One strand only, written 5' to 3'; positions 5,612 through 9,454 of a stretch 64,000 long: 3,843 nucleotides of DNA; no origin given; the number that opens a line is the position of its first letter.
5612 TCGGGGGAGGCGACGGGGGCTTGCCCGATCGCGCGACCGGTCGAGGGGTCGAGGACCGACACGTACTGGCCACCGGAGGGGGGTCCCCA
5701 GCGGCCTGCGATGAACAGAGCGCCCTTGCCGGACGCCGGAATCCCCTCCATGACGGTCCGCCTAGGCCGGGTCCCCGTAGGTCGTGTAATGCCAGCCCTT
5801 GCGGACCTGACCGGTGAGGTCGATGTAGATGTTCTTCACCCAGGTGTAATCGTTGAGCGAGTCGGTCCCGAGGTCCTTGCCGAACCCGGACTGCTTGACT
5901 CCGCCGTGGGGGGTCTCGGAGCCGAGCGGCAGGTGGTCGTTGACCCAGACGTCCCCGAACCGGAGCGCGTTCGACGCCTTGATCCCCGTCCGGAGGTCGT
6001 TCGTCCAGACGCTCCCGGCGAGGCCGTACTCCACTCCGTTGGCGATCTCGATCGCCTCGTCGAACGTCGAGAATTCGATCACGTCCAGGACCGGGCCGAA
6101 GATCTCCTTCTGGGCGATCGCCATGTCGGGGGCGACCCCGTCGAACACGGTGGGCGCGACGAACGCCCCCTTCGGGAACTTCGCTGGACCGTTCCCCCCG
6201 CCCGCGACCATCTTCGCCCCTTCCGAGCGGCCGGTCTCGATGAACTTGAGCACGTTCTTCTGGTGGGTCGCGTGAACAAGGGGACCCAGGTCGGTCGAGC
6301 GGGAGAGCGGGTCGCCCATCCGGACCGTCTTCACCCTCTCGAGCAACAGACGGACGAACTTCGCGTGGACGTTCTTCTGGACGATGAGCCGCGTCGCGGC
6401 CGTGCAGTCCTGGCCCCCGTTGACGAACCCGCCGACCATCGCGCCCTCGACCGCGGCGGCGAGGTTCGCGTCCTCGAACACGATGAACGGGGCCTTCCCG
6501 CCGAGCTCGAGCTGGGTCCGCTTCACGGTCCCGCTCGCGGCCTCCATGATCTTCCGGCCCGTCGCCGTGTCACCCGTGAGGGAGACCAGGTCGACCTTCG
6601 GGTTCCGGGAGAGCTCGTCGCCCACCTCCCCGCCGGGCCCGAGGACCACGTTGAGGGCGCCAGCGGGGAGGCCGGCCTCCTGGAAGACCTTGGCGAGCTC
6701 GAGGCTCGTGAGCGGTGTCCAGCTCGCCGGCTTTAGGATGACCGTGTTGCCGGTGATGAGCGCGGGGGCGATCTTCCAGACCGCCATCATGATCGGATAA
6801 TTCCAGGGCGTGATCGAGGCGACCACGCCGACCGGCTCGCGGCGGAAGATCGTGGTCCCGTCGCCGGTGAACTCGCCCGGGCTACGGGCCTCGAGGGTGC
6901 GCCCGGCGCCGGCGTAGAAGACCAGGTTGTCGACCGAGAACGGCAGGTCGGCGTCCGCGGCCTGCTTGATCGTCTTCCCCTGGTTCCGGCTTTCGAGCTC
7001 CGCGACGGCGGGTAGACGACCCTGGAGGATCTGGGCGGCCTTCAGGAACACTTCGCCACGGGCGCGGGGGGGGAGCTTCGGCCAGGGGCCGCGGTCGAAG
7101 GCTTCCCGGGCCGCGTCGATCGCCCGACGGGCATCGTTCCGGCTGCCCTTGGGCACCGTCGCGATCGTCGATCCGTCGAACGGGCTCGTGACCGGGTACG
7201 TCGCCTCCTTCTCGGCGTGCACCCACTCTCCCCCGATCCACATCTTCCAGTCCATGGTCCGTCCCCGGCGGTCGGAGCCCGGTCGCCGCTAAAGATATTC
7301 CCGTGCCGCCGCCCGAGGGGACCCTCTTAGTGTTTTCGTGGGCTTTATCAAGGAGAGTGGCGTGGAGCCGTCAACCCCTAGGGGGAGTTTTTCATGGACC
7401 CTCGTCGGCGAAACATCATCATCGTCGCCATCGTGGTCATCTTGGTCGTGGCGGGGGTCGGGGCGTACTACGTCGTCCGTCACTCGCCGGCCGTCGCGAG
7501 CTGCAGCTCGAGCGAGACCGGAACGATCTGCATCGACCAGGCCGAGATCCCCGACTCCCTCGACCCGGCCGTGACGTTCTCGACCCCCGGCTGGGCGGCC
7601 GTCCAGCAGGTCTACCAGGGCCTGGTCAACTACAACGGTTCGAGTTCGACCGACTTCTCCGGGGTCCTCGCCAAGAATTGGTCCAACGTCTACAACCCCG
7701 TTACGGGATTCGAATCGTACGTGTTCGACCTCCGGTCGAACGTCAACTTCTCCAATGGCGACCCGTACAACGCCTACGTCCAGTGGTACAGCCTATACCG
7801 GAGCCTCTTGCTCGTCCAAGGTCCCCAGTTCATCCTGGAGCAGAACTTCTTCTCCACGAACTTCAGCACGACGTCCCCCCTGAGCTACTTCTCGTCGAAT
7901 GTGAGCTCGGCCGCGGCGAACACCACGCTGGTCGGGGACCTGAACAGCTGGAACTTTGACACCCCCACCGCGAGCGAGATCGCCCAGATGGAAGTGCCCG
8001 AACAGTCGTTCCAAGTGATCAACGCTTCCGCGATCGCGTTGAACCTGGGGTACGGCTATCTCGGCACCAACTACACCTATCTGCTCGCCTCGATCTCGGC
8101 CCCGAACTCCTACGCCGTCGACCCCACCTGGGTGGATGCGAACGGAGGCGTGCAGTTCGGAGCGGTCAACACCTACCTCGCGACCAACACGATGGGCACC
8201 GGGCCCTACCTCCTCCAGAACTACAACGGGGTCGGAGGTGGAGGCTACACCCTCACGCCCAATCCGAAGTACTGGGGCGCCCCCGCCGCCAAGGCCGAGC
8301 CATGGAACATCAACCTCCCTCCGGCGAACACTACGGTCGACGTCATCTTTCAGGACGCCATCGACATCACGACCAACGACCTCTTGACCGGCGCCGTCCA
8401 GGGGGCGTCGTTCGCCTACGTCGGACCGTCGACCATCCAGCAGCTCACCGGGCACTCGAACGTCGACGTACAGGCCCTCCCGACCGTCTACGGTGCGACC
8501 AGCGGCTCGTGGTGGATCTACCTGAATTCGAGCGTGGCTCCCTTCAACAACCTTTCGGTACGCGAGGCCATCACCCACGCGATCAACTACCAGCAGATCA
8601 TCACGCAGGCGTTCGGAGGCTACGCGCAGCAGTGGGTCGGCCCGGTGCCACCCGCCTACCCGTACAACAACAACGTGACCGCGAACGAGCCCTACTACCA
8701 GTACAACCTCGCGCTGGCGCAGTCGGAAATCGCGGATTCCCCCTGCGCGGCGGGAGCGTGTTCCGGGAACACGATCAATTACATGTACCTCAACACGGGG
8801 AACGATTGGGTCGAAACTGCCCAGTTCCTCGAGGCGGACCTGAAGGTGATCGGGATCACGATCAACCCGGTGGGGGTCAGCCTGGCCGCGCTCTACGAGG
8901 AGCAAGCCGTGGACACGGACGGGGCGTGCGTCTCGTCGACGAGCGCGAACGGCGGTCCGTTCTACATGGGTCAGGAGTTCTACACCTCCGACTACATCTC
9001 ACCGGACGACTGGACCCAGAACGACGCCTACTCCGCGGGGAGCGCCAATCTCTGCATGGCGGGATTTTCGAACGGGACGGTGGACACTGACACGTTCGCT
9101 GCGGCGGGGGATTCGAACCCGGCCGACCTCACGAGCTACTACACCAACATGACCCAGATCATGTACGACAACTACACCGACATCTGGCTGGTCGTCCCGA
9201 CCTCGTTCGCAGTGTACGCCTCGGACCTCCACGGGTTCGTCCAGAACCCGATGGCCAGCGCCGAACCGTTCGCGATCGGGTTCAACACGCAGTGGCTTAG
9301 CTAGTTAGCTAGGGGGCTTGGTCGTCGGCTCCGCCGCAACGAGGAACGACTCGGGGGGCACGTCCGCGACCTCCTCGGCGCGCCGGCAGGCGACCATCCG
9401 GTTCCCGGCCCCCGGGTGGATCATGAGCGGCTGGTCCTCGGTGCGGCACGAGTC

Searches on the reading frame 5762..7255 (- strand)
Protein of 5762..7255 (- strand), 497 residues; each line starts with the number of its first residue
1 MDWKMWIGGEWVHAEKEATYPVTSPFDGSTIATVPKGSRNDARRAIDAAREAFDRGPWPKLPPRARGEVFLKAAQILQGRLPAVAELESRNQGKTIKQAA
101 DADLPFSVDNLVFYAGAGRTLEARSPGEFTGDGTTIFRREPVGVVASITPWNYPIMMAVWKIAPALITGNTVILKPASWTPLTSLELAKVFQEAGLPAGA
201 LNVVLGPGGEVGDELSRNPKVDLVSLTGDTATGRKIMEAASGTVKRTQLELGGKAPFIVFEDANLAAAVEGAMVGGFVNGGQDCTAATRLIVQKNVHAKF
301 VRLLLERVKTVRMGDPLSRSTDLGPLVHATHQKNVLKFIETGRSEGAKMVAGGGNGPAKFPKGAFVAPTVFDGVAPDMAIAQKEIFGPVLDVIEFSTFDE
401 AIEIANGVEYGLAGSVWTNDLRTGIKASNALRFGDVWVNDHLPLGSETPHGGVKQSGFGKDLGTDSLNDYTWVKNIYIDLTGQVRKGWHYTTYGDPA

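Call 55: search_protein_families(library=pfam, proteins=[window:5762-7255:-], max_evalue=0.00001)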
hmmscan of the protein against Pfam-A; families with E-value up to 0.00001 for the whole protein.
window:5762-7255:- (497 aa): 1 family
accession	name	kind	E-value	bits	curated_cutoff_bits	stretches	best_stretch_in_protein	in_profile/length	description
PF00171.27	Aldedh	-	5.5e-171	569.6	23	1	11-476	1-461/461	Aldehyde dehydrogenase family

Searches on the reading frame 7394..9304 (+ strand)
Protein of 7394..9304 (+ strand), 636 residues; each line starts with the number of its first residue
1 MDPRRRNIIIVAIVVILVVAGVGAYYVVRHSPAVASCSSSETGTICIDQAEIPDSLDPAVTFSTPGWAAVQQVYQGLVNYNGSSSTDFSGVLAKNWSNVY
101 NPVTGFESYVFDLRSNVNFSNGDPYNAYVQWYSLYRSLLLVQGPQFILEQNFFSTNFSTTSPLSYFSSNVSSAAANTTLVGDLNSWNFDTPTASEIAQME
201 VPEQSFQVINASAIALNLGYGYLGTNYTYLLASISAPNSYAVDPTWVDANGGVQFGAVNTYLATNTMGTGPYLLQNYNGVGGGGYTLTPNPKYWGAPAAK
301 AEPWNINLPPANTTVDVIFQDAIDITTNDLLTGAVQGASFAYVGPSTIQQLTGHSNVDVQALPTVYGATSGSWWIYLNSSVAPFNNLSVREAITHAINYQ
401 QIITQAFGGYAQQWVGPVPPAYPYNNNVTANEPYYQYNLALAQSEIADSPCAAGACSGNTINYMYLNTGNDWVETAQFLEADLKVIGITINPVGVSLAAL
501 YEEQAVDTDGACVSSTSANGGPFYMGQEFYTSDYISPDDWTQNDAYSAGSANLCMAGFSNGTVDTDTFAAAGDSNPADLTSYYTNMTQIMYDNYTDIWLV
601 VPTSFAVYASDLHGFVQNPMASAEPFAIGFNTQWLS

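Call 55: search_protein_families(library=pfam, proteins=[window:7394-9304:+], max_evalue=0.00001)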
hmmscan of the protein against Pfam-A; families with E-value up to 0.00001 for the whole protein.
window:7394-9304:+ (636 aa): 1 family
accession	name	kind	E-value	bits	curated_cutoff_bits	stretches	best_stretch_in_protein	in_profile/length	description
PF00496.27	SBP_bac_5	-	1.5e-35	123.4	32.4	1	92-527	6-343/368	Bacterial extracellular solute-binding proteins, family 5 Middle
